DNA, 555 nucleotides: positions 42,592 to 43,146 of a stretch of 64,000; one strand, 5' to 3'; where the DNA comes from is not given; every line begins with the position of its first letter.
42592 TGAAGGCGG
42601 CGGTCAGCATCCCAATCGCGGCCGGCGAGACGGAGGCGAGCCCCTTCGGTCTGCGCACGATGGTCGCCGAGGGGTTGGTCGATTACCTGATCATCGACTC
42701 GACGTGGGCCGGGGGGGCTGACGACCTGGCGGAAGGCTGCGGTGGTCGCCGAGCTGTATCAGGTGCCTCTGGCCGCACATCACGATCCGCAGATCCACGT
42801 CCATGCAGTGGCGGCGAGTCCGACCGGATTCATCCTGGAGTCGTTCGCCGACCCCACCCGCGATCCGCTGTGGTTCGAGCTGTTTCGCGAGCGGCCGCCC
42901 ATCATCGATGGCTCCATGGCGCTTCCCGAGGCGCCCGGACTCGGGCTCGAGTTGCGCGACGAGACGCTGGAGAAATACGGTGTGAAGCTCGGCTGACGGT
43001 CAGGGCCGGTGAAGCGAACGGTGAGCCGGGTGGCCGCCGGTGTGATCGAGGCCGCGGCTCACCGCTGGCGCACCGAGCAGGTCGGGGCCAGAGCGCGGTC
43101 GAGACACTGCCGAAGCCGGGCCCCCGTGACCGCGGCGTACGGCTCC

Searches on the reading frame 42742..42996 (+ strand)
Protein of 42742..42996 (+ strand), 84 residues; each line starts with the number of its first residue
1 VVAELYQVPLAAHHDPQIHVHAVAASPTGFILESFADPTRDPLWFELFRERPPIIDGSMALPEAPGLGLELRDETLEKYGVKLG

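Call 16: search_protein_families(library=pfam, proteins=[window:42742-42996:+], max_evalue=0.001)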
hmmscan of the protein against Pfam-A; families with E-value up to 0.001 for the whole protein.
window:42742-42996:+ (84 aa): 1 family
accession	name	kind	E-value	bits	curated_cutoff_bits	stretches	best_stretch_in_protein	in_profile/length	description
PF13378.12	MR_MLE_C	-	3.2e-10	40.5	29.4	1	2-74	142-218/219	Enolase C-terminal domain-like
